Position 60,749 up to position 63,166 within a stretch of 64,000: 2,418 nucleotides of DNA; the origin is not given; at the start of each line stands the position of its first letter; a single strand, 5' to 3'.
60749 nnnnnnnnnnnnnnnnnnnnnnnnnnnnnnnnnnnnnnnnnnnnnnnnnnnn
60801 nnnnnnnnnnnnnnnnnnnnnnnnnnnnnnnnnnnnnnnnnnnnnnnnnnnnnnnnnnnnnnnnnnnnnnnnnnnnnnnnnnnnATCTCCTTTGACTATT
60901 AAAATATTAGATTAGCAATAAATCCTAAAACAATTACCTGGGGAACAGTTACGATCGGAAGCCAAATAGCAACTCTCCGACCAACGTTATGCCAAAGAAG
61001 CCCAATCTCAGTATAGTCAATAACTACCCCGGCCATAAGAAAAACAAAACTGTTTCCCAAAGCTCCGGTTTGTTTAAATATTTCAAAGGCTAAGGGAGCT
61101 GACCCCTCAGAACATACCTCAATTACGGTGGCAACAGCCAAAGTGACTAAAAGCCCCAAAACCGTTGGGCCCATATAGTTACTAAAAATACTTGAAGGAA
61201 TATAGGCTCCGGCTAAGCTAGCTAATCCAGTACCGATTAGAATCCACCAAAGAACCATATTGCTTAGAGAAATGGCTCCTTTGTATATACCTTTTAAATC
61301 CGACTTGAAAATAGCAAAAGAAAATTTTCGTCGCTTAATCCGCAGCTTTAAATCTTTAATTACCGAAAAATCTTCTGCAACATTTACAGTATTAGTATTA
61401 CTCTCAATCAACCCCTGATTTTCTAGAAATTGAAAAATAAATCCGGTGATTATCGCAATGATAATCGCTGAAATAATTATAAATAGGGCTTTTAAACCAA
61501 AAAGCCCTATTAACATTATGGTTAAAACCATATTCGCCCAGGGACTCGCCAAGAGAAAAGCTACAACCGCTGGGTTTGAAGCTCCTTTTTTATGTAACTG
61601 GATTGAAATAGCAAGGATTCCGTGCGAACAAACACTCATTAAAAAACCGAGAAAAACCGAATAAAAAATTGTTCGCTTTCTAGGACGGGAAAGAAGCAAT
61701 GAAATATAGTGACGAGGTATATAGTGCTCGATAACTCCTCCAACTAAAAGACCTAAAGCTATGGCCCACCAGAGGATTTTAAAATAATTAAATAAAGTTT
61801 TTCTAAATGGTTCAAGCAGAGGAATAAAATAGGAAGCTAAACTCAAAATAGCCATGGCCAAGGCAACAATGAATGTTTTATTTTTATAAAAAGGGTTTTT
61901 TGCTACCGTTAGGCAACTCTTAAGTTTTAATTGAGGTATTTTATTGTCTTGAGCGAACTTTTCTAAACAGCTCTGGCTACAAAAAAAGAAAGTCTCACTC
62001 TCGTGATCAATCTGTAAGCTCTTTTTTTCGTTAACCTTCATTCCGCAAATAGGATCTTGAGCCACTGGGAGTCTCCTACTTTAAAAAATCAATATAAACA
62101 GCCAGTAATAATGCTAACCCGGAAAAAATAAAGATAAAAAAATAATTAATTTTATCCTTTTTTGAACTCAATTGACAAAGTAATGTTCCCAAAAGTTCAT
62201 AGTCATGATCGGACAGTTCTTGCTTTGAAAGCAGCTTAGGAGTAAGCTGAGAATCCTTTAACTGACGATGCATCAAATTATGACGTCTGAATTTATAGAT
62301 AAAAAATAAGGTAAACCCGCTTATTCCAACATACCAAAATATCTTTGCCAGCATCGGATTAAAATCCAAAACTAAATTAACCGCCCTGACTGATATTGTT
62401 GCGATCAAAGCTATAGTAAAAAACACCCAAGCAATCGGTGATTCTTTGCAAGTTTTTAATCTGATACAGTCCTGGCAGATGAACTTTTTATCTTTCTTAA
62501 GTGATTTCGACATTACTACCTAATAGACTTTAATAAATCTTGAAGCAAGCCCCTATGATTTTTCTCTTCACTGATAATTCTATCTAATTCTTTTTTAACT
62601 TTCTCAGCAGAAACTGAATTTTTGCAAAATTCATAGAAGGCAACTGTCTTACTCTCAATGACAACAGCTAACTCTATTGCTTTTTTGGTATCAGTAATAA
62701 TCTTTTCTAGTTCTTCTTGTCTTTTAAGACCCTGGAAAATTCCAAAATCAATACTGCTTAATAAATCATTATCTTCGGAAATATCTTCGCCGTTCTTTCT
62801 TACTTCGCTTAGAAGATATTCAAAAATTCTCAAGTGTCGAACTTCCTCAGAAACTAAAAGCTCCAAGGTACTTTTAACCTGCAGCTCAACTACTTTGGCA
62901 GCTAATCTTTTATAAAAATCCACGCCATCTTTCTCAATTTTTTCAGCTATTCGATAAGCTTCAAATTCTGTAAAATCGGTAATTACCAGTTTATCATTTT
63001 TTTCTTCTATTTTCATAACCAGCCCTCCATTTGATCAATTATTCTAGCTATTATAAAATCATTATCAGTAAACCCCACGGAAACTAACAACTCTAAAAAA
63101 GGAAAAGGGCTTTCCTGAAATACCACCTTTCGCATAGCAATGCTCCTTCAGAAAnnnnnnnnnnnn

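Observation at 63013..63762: Chain of translationally coupled micro-ORFs between a CxxCP Fe-S membrane protein and a ferritin-like protein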

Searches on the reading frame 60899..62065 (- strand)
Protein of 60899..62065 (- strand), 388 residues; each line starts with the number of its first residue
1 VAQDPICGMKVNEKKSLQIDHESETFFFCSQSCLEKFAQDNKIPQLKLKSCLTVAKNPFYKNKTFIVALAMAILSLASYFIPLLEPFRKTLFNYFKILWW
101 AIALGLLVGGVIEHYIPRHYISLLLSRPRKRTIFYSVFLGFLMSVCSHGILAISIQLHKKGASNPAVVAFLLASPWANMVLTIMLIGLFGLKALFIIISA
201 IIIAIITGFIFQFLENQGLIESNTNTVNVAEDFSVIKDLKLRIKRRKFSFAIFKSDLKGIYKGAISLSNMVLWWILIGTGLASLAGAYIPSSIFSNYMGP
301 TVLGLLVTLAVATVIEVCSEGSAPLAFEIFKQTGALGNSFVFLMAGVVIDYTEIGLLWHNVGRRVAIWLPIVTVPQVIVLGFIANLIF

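Call 5: search_protein_families(library=pfam, proteins=[window:60899-62065:-], max_evalue=1)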
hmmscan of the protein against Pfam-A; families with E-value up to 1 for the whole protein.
window:60899-62065:- (388 aa): 3 families
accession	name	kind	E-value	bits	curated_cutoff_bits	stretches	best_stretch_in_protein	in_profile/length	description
PF03773.19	ArsP_1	-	6.1e-35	121.2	32.3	1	92-385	9-293/294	Predicted permease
PF04945.19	YHS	-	3.4e-10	40.2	30.3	1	3-41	2-40/47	YHS domain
PF06467.20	zf-FCS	-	0.35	11.2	22.4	1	19-37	21-39/39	MYM-type Zinc finger with FCS sequence motif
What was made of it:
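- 60899..62065 (-): 388-aa permease with a YHS domain plus ArsP_1 (putative metal efflux). Pfam ArsP_1 E 6e-35 and YHS E 3e-10 (call 5).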

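Call 6: search_protein_families(library=ncbifam, proteins=[window:60899-62065:-], max_evalue=1)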
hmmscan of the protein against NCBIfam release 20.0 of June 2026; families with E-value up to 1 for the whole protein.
window:60899-62065:- (388 aa): 3 families
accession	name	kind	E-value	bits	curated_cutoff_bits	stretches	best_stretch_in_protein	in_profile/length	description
NF033936.1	CuZnOut_SO0444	equivalog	2.2e-29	102.7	300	1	102-387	12-312/351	SO_0444 family Cu/Zn efflux transporter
NF040736.1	efflux_SaoE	equivalog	1.2e-22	80.7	325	1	102-387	22-297/352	efflux transporter SaoE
NF006173.0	PRK08311.2-1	subfamily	0.037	13.3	287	1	33-73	191-231/251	RNA polymerase sigma factor SigI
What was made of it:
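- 60899..62065 (-): NCBIfam SO_0444-like, below cutoff (call 6).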

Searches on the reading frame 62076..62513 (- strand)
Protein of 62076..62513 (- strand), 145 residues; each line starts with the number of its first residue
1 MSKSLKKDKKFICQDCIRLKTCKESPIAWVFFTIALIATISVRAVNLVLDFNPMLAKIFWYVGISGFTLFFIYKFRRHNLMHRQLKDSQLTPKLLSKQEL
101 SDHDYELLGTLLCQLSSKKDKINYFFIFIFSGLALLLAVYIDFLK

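Call 5: search_protein_families(library=pfam, proteins=[window:62076-62513:-], max_evalue=1)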
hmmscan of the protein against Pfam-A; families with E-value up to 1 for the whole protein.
window:62076-62513:- (145 aa): 3 families
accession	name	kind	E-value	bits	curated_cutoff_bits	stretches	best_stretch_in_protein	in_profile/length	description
PF14159.11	CAAD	-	0.0053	17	30.7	1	24-74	12-61/85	CAAD domains of cyanobacterial aminoacyl-tRNA synthetase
PF07578.16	LAB_N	-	0.01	16.4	26.7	1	54-81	27-54/71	Lipid A Biosynthesis N-terminal domain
PF10112.14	Halogen_Hydrol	-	0.079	13.4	29.8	1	29-112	2-70/191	5-bromo-4-chloroindolyl phosphate hydrolysis protein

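Call 6: search_protein_families(library=ncbifam, proteins=[window:62076-62513:-], max_evalue=1)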
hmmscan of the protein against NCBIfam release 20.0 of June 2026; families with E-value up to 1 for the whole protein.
window:62076-62513:- (145 aa): 1 family
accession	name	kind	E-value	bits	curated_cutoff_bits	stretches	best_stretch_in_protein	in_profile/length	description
TIGR04104.1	cxxc_20_cxxc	subfamily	0.33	11.3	45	1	3-71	18-83/93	TIGR04104 family putative zinc finger protein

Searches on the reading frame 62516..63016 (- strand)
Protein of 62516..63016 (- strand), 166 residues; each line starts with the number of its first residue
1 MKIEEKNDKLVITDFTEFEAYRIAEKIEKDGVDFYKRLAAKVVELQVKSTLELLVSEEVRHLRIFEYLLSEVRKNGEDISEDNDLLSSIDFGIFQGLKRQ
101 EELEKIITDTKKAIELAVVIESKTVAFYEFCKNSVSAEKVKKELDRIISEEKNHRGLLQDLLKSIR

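Call 5: search_protein_families(library=pfam, proteins=[window:62516-63016:-], max_evalue=1)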
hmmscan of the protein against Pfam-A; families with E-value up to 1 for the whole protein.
window:62516-63016:- (166 aa): 5 families
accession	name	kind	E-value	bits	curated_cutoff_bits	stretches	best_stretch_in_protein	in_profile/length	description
PF02915.23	Rubrerythrin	-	3e-09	37.8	22.8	1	24-161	6-136/137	Rubrerythrin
PF09537.16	DUF2383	-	0.00012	22.6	30.8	1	27-85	12-67/111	Domain of unknown function (DUF2383)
PF13668.12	Ferritin_2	-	0.00015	22.4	24.7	1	40-163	34-137/138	Ferritin-like domain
PF03232.19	COQ7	-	0.039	14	23.5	0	40-73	26-60/169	Ubiquinone biosynthesis protein COQ7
PF23792.1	CD1375-like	-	0.92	10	27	0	35-71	17-48/48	CD1375-like protein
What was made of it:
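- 62516..63016 (-): 166-aa rubrerythrin/ferritin-like protein. Its start overlaps the stop of sB40 (ATGA). Pfam Rubrerythrin E 3e-9 (call 5).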

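Call 6: search_protein_families(library=ncbifam, proteins=[window:62516-63016:-], max_evalue=1)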
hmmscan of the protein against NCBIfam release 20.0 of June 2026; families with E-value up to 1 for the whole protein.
window:62516-63016:- (166 aa): 4 families
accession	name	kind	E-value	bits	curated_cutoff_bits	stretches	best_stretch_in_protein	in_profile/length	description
NF058679.1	EncB_fam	subfamily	4e-05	23.6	90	1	110-164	21-75/117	encapsulin nanocompartment ferritin-likeEncB family encapsulin nanocompartment ferritin-like cargo protein cargo protein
NF045676.1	FeExpMbfA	equivalog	0.0001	21.9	450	1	22-82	101-161/318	iron exporter MbfA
TIGR04535.1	ferrit_encaps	subfamily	0.0017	18.3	125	1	102-163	7-67/114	encapsulin-associated ferritin-like protein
NF009413.0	PRK12775.1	equivalog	0.002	16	1895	1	9-159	853-992/1006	putative trifunctional 2-polyprenylphenol hydroxylase/glutamate synthase subunit beta/ferritin domain-containing protein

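Call 39: list_cluster_members(proteins=[window:63016-63135:-, window:62516-63016:-, window:62076-62513:-])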
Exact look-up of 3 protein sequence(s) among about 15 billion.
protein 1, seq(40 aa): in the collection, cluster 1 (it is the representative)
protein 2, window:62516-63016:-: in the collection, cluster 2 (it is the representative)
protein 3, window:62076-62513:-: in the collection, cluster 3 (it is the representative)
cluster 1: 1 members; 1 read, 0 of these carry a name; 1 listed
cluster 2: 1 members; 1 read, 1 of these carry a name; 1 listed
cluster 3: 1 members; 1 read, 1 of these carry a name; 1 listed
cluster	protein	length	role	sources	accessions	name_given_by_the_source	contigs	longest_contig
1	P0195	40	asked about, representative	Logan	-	-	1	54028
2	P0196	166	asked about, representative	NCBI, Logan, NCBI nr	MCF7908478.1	MAG: ferritin family protein [Candidatus Omnitrophica bacterium] | ferritin family protein [Candidatus Omnitrophota bacterium]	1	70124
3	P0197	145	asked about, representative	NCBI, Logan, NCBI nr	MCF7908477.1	MAG: hypothetical protein K9L86_06375 [Candidatus Omnitrophica bacterium] | hypothetical protein [Candidatus Omnitrophota bacterium]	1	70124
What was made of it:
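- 63013..63135 (-): sB40: a 40-aa ORF interpreted as the relic of a thiol peroxidase-Pterin_4a fusion gene after a large internal deletion. Singleton cluster (call 39).
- Its 90%-identity cluster has one member (call 39), though no remote-homology database search was run on it. It is a singleton in a 15-billion-protein collection (call 39).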
